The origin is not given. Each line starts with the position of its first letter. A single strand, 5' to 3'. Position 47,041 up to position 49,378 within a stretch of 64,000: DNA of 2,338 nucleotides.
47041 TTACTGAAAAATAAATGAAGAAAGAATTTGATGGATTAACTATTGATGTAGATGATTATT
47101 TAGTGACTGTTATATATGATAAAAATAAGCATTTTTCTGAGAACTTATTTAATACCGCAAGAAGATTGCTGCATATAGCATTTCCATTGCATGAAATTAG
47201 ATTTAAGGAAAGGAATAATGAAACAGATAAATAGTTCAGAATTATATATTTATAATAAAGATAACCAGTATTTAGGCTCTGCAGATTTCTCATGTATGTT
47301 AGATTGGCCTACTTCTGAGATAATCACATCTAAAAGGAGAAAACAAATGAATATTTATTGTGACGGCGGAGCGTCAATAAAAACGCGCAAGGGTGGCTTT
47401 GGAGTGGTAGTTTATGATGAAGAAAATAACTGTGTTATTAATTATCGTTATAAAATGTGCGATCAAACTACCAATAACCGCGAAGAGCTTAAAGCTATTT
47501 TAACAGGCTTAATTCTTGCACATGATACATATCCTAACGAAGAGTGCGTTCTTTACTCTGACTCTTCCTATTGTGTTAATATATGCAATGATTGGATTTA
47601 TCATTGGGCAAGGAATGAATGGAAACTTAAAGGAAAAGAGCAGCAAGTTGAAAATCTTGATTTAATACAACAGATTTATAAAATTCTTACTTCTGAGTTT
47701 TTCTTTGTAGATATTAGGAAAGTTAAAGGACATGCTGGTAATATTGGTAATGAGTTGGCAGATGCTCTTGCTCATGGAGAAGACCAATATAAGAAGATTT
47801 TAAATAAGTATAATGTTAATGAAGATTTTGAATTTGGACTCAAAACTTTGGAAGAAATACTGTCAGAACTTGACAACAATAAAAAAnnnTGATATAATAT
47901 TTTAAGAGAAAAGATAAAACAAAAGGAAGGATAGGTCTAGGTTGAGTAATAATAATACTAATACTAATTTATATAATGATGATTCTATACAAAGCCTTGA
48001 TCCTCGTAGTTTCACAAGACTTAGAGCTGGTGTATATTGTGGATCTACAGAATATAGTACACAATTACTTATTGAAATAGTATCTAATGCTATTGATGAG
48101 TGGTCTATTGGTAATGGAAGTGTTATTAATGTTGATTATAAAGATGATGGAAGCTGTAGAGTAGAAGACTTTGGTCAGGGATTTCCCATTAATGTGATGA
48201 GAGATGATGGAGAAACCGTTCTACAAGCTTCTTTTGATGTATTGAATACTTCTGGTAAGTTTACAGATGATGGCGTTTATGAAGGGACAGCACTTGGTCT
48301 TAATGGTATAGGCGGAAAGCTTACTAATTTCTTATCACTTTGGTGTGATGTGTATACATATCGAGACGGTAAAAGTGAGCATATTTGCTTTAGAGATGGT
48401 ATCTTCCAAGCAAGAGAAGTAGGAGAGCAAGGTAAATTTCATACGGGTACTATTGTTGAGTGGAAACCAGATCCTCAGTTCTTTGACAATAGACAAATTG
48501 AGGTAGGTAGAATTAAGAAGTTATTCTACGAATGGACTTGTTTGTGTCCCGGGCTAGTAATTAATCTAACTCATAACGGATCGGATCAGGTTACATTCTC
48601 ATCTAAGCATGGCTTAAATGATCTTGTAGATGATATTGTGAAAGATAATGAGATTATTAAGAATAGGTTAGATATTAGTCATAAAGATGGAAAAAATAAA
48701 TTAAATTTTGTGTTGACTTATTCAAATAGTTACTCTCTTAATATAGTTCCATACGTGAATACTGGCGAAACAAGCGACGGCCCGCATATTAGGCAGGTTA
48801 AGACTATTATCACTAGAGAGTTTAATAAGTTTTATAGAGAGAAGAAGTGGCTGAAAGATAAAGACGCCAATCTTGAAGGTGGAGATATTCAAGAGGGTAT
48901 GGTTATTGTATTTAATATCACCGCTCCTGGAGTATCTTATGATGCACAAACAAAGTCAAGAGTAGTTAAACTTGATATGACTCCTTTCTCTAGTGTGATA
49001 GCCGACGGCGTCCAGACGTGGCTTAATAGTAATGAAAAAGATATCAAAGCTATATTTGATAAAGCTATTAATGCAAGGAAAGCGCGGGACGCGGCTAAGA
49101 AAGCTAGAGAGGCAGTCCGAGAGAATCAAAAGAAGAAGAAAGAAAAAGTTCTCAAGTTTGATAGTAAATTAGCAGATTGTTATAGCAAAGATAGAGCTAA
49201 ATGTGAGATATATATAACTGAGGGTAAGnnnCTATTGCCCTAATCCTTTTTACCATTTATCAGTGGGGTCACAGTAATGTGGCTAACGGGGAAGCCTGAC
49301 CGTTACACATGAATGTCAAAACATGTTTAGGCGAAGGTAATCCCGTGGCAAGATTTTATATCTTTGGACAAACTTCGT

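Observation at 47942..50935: Group I intron with a frameshifted GIY-YIG HEG splitting the topoisomerase B-like gene at the Toprim EGDSAGG motif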

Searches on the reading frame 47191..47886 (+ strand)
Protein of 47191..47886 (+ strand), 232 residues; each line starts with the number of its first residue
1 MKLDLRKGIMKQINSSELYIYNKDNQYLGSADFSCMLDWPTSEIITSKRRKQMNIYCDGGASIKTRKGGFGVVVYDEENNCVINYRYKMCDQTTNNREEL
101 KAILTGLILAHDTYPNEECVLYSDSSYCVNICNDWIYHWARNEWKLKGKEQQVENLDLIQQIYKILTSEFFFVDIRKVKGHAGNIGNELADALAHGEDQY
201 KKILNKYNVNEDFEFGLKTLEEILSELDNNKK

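Call 45: search_protein_families(library=pfam, proteins=[window:47191-47886:+], max_evalue=0.01)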
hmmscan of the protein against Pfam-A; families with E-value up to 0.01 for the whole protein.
window:47191-47886:+ (232 aa): 2 families
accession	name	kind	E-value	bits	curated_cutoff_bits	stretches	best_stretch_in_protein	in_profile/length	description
PF00075.30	RNase_H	-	1.5e-30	106.6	25.8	1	51-195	2-137/141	RNase H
PF13456.12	RVT_3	-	9.5e-06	26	21.6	1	57-132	2-76/123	Reverse transcriptase-like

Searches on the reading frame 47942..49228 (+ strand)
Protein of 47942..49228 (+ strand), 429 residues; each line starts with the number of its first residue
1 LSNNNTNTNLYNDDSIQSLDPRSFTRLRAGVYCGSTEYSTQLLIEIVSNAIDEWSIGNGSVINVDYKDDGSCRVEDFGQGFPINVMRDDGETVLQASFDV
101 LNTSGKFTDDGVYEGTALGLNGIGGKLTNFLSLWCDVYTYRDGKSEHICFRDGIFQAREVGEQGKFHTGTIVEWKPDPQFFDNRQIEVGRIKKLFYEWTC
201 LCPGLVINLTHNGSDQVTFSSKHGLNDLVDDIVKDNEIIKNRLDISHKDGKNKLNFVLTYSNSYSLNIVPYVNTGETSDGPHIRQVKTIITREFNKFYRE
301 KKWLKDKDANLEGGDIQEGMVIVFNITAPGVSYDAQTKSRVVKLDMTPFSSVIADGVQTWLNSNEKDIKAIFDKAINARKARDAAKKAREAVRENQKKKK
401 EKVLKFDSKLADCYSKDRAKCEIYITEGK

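Call 6: search_protein_families(library=pfam, proteins=[window:47942-49228:+], max_evalue=0.01)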
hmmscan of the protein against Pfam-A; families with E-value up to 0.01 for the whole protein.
window:47942-49228:+ (429 aa): 2 families
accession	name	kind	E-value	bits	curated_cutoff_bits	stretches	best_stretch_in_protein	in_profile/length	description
PF00204.31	DNA_gyraseB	-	3.8e-30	105.1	27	1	224-390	1-172/173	DNA gyrase B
PF02518.31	HATPase_c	-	0.00037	21.3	26.4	1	40-122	7-79/111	Histidine kinase-, DNA gyrase B-, and HSP90-like ATPase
